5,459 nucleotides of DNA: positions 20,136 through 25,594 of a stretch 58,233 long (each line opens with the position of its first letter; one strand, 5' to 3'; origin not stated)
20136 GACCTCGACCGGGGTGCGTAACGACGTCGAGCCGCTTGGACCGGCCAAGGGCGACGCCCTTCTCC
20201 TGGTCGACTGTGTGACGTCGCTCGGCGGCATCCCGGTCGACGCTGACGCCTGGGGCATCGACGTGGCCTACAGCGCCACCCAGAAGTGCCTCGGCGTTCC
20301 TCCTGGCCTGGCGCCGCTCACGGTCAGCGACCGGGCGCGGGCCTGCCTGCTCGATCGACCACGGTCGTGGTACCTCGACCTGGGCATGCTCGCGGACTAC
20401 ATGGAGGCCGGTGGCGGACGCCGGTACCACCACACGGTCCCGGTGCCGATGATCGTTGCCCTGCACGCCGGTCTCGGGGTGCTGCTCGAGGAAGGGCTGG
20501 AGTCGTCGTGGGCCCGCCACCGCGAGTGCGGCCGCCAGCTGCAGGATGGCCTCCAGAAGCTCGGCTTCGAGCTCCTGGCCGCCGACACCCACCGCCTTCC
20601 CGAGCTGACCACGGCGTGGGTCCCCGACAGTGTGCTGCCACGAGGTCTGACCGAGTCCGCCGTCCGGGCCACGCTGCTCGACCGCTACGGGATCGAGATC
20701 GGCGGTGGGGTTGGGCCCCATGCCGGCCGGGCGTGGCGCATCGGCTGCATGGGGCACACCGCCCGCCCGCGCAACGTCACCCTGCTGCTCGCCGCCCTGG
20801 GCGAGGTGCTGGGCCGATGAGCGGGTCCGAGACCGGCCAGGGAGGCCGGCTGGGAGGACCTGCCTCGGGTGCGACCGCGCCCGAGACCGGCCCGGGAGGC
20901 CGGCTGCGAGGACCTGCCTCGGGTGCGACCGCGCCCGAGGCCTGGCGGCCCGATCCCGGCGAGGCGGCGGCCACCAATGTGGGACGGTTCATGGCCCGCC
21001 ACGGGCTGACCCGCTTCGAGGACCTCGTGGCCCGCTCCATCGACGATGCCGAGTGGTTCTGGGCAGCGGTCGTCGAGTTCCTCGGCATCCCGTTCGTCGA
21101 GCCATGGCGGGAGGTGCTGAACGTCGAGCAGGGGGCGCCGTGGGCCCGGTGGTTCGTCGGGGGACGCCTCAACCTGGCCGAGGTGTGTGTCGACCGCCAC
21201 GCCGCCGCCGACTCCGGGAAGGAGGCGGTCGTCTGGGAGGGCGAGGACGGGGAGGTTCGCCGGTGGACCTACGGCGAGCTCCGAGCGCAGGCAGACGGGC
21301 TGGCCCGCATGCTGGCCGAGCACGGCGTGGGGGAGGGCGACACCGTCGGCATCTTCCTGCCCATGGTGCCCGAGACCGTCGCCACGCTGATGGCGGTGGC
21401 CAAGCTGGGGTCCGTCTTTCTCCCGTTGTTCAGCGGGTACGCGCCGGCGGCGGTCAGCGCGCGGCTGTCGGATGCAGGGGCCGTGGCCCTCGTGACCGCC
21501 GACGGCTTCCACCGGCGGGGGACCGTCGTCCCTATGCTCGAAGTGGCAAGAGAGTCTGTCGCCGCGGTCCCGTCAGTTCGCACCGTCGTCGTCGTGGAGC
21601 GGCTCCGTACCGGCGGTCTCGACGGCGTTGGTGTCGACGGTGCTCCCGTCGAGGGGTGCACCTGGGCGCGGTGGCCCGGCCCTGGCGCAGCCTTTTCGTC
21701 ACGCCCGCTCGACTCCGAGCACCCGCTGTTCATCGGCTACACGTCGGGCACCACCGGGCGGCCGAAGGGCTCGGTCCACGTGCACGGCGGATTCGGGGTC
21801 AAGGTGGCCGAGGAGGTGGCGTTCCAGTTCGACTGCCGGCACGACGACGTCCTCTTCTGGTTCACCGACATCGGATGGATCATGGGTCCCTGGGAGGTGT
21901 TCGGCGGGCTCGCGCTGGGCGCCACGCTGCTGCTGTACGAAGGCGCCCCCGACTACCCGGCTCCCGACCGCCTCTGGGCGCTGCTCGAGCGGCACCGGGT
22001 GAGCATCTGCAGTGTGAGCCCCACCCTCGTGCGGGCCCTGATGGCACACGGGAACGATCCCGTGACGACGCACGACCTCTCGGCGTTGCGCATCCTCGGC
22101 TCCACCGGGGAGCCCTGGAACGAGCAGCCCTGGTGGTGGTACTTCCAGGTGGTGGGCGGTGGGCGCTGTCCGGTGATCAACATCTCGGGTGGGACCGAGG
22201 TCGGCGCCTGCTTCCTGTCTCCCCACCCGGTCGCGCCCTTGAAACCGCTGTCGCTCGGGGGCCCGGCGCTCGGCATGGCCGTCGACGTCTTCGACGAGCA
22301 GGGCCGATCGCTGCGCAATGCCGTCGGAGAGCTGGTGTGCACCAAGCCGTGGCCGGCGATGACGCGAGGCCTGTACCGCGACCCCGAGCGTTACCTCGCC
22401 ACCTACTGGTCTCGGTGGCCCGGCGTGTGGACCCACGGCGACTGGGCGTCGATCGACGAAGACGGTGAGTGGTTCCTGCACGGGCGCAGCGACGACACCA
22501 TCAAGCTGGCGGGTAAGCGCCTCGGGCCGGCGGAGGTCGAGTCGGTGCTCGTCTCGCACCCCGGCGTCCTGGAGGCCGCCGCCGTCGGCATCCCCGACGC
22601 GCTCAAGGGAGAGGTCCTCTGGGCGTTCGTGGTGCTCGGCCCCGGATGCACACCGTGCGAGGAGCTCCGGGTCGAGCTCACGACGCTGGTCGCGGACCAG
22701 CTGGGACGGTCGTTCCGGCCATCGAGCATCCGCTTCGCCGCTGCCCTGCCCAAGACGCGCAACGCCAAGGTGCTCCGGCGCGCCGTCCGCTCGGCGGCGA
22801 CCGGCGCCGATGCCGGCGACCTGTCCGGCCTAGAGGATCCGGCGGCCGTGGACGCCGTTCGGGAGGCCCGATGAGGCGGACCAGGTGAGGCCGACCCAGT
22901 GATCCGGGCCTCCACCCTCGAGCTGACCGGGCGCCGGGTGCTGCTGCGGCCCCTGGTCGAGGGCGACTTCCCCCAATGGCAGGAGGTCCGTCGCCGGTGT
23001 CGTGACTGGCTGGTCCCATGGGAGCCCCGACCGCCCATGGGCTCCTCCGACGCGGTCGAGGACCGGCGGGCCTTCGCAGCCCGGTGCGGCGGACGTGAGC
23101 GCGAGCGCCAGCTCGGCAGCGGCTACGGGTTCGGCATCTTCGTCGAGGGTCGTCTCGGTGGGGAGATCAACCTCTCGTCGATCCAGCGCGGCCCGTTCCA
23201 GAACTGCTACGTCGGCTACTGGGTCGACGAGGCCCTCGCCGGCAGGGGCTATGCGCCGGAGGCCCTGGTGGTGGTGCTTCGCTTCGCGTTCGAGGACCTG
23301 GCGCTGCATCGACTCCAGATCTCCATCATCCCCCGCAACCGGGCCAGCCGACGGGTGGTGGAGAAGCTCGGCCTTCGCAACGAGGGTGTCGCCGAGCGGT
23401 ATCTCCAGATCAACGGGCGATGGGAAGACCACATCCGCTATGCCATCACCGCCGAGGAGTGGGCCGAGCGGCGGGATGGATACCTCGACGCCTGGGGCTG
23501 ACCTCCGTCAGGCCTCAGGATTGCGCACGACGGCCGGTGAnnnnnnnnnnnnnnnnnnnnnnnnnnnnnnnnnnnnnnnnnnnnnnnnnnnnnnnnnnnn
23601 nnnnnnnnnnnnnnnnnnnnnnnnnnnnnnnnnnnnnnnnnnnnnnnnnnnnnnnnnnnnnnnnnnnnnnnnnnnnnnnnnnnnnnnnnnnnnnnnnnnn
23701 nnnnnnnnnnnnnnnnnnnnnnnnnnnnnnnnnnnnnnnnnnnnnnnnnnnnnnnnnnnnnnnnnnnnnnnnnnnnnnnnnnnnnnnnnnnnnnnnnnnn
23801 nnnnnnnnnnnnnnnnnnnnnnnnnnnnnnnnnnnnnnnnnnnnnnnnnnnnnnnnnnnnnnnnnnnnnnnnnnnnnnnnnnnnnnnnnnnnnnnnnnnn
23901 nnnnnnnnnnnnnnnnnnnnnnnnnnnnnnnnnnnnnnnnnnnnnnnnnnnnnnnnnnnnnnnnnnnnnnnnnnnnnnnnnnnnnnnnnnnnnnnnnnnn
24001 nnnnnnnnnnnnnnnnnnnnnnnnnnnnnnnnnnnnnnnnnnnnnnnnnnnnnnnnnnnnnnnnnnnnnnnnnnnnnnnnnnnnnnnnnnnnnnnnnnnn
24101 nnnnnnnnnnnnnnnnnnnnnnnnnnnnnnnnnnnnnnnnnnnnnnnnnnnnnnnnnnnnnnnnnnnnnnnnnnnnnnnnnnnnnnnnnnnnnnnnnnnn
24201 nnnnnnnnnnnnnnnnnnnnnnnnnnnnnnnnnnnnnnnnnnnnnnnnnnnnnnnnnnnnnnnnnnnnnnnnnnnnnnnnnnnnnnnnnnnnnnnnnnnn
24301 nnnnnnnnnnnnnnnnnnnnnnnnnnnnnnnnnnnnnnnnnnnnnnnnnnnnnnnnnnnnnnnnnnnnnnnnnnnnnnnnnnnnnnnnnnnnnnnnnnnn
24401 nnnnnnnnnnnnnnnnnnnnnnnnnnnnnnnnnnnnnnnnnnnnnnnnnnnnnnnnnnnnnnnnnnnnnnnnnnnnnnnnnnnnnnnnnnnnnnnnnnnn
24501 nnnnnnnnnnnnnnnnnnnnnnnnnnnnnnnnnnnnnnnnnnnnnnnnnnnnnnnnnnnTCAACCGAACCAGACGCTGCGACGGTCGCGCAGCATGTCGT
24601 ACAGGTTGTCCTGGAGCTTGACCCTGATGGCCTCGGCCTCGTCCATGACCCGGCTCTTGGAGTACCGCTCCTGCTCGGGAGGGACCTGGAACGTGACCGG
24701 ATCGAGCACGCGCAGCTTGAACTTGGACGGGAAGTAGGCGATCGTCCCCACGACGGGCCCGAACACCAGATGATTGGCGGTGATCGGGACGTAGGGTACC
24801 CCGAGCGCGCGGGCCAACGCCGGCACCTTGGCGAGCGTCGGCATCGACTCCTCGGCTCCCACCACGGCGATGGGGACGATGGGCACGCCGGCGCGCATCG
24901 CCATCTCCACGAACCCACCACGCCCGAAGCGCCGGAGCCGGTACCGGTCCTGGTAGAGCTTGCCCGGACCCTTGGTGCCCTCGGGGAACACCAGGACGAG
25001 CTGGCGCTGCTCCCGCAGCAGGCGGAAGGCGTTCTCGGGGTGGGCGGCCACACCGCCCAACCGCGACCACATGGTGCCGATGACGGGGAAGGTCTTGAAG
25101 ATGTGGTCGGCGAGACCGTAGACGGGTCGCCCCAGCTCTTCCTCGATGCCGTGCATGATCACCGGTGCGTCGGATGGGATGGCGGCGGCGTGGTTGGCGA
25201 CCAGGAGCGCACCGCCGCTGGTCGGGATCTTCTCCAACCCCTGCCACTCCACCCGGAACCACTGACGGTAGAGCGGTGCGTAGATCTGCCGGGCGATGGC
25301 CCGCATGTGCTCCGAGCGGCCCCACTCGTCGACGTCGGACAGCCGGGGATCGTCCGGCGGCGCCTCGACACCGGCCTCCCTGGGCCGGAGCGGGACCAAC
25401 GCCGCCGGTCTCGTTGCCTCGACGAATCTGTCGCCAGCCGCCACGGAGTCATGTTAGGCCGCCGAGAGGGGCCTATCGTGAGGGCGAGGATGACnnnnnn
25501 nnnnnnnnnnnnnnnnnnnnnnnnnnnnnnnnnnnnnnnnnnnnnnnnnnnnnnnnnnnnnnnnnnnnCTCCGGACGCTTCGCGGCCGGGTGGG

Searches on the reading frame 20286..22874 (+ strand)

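Call 26: search_protein_families(library=pfam, proteins=[window:20286-22874:+], max_evalue=0.001)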
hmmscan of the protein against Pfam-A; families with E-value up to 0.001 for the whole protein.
window:20286-22874:+ (862 aa): 3 families
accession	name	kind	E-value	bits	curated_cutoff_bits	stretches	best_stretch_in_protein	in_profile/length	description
PF00501.34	AMP-binding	-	3.3e-72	243.9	29.9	1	303-695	2-382/384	AMP-binding enzyme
PF13193.12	AMP-binding_C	-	1.3e-22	81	24.5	1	750-828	1-76/76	AMP-binding enzyme C-terminal domain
PF16177.11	ACAS_N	-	2.6e-13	50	27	1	245-301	2-55/55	Acetyl-coenzyme A synthetase N-terminus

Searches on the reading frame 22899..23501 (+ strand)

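Call 25: search_protein_families(library=pfam, proteins=[window:22899-23501:+], max_evalue=0.001)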
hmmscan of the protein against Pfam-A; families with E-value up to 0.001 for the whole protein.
window:22899-23501:+ (200 aa): 3 families
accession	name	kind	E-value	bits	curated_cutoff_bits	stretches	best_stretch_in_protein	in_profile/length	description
PF13302.13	Acetyltransf_3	-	1.7e-23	84.3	25.4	1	13-160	1-138/138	Acetyltransferase (GNAT) domain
PF00583.31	Acetyltransf_1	-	4e-06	27.5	20.7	1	70-158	25-115/116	Acetyltransferase (GNAT) family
PF13420.13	Acetyltransf_4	-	4.1e-06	27.4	24.3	1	76-179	50-154/155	Acetyltransferase (GNAT) domain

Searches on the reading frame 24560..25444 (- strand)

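Call 25: search_protein_families(library=pfam, proteins=[window:24560-25444:-], max_evalue=0.001)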
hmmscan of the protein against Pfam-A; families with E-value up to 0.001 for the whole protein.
window:24560-25444:- (294 aa): 1 family
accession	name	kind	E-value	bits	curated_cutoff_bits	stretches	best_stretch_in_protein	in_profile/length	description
PF01553.26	Acyltransferase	-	1.6e-18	67.2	23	1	64-194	1-131/132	Acyltransferase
